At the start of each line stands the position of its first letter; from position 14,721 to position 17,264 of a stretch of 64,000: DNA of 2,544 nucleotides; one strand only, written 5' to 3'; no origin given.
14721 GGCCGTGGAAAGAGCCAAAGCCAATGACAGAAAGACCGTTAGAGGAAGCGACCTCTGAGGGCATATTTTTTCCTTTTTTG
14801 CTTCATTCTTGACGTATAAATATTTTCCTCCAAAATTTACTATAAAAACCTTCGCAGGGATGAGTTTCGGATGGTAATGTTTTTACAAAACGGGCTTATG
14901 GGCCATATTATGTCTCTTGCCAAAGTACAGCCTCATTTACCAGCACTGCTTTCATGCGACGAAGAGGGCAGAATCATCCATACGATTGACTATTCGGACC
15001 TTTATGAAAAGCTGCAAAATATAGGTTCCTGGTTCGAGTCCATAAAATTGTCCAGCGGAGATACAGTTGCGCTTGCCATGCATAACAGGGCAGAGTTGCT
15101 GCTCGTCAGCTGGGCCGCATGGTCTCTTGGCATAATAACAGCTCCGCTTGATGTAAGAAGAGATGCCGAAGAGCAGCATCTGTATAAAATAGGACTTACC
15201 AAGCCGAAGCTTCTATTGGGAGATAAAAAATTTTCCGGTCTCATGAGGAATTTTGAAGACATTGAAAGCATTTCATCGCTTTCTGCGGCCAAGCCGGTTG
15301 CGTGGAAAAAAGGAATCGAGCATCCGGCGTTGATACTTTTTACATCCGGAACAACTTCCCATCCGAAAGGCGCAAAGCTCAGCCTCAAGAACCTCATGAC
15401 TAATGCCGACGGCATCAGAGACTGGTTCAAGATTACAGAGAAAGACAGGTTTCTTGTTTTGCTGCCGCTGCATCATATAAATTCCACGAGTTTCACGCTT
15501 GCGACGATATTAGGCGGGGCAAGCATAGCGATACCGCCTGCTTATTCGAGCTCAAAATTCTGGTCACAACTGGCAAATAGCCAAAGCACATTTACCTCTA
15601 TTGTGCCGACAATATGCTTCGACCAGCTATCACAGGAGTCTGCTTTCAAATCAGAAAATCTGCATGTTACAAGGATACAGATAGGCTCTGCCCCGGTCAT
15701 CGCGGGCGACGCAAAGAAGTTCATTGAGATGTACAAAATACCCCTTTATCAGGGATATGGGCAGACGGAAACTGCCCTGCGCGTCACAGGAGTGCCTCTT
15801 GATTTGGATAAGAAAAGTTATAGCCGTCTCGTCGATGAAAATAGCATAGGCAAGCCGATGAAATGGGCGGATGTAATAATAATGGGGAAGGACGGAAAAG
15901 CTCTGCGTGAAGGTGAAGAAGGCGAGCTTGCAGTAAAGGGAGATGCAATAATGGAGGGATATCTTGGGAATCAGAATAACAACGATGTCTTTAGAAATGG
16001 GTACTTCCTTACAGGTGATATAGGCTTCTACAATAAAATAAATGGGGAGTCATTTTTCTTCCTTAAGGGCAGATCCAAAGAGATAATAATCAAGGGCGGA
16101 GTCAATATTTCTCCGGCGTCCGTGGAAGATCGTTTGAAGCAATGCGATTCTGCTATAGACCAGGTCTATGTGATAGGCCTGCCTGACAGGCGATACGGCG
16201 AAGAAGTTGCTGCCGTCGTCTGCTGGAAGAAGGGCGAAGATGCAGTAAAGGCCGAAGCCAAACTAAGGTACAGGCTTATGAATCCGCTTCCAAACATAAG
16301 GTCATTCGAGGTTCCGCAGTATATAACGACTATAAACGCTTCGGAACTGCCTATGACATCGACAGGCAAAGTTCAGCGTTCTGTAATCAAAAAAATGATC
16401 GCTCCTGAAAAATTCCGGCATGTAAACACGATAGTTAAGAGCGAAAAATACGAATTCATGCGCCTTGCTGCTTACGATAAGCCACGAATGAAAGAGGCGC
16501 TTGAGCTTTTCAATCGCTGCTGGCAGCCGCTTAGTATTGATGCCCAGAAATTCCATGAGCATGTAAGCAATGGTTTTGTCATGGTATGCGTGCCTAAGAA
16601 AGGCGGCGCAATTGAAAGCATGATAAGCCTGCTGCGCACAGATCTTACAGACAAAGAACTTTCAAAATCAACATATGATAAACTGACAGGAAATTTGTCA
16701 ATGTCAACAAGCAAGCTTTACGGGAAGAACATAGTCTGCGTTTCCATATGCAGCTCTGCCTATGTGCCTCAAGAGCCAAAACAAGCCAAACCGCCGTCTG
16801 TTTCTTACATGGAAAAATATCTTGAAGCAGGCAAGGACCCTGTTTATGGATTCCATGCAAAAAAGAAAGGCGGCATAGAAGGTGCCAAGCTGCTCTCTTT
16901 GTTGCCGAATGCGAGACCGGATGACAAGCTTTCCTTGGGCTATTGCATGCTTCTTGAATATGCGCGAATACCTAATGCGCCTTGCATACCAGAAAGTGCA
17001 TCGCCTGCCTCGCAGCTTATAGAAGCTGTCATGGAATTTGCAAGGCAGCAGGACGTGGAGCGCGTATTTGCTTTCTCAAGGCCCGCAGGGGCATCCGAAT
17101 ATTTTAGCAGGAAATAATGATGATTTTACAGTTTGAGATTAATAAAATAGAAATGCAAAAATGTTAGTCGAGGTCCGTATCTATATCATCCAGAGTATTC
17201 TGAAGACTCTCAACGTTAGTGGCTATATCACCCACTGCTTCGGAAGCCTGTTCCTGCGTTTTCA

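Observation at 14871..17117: ANL-family AMP-dependent ligase fused to an uncharacterised ~250-aa C-terminal domain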

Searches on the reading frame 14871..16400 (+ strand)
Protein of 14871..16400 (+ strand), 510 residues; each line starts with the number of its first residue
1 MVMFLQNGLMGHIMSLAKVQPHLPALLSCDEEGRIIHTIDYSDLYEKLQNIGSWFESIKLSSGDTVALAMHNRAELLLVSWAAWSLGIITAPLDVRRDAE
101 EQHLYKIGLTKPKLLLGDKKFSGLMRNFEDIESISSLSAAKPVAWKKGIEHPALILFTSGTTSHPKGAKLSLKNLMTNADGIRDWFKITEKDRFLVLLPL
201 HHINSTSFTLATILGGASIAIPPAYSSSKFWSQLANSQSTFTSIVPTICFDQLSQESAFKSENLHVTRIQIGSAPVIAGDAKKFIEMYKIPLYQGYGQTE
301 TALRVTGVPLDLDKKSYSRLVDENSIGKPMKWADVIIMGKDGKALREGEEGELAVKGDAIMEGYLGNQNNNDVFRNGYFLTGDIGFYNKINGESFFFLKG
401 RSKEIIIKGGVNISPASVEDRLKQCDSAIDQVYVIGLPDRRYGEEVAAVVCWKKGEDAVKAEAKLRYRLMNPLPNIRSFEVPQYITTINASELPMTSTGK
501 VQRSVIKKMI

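Call 65: search_solved_structures(query=window:14871-16400:+, max_evalue=1e-30, show_alignments=2)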
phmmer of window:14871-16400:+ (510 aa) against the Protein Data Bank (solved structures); distinct sequences matched with E-value up to 1e-30: 16.
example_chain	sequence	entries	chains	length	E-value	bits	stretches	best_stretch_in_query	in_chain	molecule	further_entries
6qjz_A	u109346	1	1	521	1.5e-48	168.8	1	152-506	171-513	oxalyl CoA-synthetase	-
5ie0_A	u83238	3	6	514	1.3e-45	159.1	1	42-507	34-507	Oxalate--CoA ligase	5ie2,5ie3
8aff_A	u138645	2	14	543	1e-41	146.2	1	152-507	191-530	Oxalate--CoA ligase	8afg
3r44_A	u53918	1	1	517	4.8e-41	144.1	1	134-508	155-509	fatty acyl CoA synthetase FADD13 (FATTY-ACYL-CoA SYNTHETASE)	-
8wev_A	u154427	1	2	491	6.8e-40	140.2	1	39-507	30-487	Feruloyl-CoA Synthetase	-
8weu_A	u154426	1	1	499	7.2e-40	140.2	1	39-507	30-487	Fatty-acyl-CoA synthase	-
5buq_A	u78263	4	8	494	3.9e-39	137.8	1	37-452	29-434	2-succinylbenzoate--CoA ligase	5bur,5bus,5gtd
5x8f_A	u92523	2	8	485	4.1e-39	137.7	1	37-451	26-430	2-succinylbenzoate--CoA ligase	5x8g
4fuq_A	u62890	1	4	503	4.6e-35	124.3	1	144-508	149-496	Malonyl CoA synthetase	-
4fut_A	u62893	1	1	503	3.1e-34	121.6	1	144-508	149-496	Malonyl CoA synthetase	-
6k4c_A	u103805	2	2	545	3.5e-34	121.4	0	136-508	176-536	Ancestral luciferase AncLamp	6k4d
3ipl_A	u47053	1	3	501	1.2e-33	119.7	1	149-506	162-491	2-succinylbenzoate--CoA ligase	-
4gxr_A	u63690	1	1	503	1.7e-33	119.2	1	144-508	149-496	Malonyl CoA synthetase, Benzoate-CoA ligase Chimeric protein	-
4gxq_A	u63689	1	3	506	1.1e-32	116.4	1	144-508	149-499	Malonyl CoA synthetase, Benzoate-CoA ligase Chimeric protein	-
3ivr_A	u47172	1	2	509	9.9e-32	113.3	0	91-507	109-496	Putative long-chain-fatty-acid CoA ligase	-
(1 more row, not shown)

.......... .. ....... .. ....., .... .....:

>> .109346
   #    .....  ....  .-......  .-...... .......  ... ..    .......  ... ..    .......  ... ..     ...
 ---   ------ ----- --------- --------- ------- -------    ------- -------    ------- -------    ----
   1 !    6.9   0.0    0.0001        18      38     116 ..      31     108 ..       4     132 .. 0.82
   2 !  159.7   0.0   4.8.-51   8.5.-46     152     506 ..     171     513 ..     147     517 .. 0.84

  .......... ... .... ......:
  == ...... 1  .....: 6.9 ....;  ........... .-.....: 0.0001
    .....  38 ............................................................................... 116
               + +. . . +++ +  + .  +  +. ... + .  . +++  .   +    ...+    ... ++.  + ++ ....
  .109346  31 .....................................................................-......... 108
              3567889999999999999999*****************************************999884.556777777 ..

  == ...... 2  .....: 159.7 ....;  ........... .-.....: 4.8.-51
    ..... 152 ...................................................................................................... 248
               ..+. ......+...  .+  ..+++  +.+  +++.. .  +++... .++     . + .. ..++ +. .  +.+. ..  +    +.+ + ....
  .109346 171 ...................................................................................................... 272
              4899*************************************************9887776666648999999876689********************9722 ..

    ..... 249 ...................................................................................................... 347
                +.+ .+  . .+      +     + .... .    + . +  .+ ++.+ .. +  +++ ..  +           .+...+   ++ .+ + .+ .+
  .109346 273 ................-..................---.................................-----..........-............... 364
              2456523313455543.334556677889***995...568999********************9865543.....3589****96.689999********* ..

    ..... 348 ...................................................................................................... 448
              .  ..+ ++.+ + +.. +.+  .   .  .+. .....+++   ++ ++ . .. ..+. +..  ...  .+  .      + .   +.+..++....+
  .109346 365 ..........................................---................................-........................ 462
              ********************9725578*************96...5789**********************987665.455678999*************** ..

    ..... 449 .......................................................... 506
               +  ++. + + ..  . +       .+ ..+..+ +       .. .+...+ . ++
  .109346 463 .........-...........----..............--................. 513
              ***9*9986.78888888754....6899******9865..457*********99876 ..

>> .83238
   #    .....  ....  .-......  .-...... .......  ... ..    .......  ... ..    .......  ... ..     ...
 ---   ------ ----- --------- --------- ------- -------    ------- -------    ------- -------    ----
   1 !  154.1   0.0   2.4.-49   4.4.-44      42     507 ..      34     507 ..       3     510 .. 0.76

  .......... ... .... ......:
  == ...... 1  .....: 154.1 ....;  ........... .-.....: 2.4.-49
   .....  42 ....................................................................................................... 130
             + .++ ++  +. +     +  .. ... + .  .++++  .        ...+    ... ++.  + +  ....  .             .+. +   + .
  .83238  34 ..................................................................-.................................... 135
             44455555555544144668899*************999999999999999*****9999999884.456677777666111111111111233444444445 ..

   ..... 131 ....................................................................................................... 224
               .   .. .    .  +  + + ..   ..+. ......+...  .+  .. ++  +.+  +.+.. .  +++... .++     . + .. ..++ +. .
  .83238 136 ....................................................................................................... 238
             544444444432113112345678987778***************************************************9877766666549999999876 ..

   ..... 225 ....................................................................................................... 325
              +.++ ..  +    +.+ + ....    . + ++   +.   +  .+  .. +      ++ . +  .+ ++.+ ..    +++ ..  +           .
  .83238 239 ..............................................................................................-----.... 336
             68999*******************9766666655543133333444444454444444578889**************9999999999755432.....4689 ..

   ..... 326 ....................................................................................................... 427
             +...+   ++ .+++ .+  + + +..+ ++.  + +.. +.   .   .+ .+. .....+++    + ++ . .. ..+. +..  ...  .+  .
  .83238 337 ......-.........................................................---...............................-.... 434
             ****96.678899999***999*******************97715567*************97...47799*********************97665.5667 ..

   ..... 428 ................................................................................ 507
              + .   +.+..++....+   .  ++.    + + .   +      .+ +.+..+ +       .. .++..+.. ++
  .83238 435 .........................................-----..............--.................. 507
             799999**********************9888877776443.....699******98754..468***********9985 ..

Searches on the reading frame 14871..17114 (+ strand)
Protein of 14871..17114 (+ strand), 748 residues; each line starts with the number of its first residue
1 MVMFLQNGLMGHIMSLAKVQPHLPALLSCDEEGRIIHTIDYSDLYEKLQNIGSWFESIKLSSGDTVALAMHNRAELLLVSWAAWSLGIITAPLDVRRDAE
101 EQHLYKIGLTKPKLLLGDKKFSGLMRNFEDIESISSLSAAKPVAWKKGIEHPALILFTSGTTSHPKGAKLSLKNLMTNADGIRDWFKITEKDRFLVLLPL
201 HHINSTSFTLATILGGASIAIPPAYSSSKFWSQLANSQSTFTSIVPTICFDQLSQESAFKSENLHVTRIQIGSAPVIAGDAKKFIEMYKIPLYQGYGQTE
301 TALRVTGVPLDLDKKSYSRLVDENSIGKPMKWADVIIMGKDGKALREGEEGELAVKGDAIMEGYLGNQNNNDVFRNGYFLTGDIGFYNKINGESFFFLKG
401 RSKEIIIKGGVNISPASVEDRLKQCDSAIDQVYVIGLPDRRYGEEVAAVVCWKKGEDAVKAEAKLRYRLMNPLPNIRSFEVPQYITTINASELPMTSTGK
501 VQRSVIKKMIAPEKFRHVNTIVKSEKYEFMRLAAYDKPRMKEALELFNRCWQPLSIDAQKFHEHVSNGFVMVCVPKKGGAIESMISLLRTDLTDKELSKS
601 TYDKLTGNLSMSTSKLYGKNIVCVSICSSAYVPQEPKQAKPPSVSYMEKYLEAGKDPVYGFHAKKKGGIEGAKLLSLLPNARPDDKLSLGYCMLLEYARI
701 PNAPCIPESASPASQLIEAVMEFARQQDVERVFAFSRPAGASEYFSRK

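Call 3: search_protein_families(library=pfam, proteins=[window:14871-17114:+], max_evalue=1)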
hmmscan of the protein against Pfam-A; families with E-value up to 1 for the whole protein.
window:14871-17114:+ (748 aa): 3 families
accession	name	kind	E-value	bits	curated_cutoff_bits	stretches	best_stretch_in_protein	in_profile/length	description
PF00501.34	AMP-binding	-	1.9e-53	182.1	29.9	1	18-365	6-384/384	AMP-binding enzyme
PF13193.12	AMP-binding_C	-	2.4e-06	28.8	24.5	1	419-500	3-76/76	AMP-binding enzyme C-terminal domain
PF15969.10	RexA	-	0.095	12.7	25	1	366-420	31-83/235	Intracellular sensor of Lambda phage, Abi component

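Call 4: search_protein_families(library=ncbifam, proteins=[window:14871-17114:+], max_evalue=1)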
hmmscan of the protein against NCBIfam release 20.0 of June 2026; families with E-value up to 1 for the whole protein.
window:14871-17114:+ (748 aa): 108 families (the best 25 are shown)
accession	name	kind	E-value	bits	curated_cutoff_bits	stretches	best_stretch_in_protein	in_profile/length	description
NF004837.0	PRK06187.1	subfamily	8.5e-83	278.4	476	2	145-516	165-528/531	long-chain-fatty-acid--CoA ligase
TIGR01923.1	menE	equivalog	8.9e-65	219.3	330.15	1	41-504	2-440/442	o-succinylbenzoate--CoA ligase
NF002966.0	PRK03640.1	equivalog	2.7e-60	204.3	556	1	38-509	27-479/483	o-succinylbenzoate--CoA ligase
NF004511.1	PRK05852.1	equivalog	3.8e-59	200.7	650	2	147-509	151-503/505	FadD7 family fatty acid--CoA ligase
NF052269.1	Staph_lig_FadD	equivalog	1.4e-56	191.8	650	1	40-511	29-494/499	long-chain-fatty-acid--CoA ligase FadD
NF005702.0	PRK07514.1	subfamily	7.4e-55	186.2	558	1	38-509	29-499/506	malonyl-CoA synthase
NF005307.0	PRK06839.1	equivalog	4.1e-54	184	748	1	38-508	27-491/496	o-succinylbenzoate--CoA ligase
NF004114.0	PRK05605.1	equivalog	2.3e-53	181.4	766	1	146-511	217-570/575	long-chain-fatty-acid--CoA ligase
NF006572.0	PRK09088.1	equivalog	7.9e-51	173.2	696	1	40-513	30-490/491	acyl-CoA synthetase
NF009233.0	PRK12583.1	subfamily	6.4e-50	170.1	832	1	150-510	201-550/558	fatty acid CoA ligase family protein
NF005947.1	PRK08008.1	equivalog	2.5e-47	161.6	651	2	150-505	174-516/518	crotonobetaine/carnitine-CoA ligase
NF005714.0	PRK07529.1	subfamily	1.1e-46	159.4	632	2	148-519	216-585/640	acyl-CoA synthetase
NF006182.0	PRK08316.1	subfamily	4.2e-45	154.2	663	2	128-507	149-514/523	fatty acyl-CoA synthetase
NF005797.0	PRK07638.1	equivalog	5.5e-45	153.8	518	1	38-511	26-480/487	acyl-CoA synthetase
NF006181.0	PRK08314.1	subfamily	1.8e-44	151.9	705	2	139-502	193-546/563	long-chain-fatty-acid--CoA ligase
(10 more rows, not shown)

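Call 5: search_solved_structures(query=window:14871-17114:+, max_evalue=0.01)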
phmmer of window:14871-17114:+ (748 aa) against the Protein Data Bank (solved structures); distinct sequences matched with E-value up to 0.01: 210 (the best 60 are shown).
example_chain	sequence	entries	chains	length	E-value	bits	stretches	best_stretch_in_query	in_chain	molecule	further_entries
6qjz_A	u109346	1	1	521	4.9e-48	167.1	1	152-507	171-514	oxalyl CoA-synthetase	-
5ie0_A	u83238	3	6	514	4.2e-45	157.4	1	42-508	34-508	Oxalate--CoA ligase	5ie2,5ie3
8aff_A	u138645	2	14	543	1.1e-41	146.1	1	152-512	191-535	Oxalate--CoA ligase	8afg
3r44_A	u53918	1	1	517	1.2e-40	142.7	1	49-509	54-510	fatty acyl CoA synthetase FADD13 (FATTY-ACYL-CoA SYNTHETASE)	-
8weu_A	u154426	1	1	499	3.4e-40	141.2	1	39-517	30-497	Fatty-acyl-CoA synthase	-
8wev_A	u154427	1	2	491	1.4e-39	139.1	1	39-508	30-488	Feruloyl-CoA Synthetase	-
5buq_A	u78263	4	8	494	7.2e-39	136.8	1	37-454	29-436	2-succinylbenzoate--CoA ligase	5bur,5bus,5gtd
5x8f_A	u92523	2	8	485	8.3e-39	136.6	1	37-451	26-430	2-succinylbenzoate--CoA ligase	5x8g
4fuq_A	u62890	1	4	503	1e-34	123.1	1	144-508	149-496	Malonyl CoA synthetase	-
6k4c_A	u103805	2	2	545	2.7e-34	121.7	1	136-514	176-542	Ancestral luciferase AncLamp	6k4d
4fut_A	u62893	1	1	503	7e-34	120.3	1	144-508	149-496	Malonyl CoA synthetase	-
3ipl_A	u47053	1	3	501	2.2e-33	118.7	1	149-506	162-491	2-succinylbenzoate--CoA ligase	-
4gxr_A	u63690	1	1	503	3.7e-33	117.9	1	144-508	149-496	Malonyl CoA synthetase, Benzoate-CoA ligase Chimeric protein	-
4gxq_A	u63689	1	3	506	2.5e-32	115.2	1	144-508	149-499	Malonyl CoA synthetase, Benzoate-CoA ligase Chimeric protein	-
3ivr_A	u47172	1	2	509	1.8e-31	112.3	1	91-516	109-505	Putative long-chain-fatty-acid CoA ligase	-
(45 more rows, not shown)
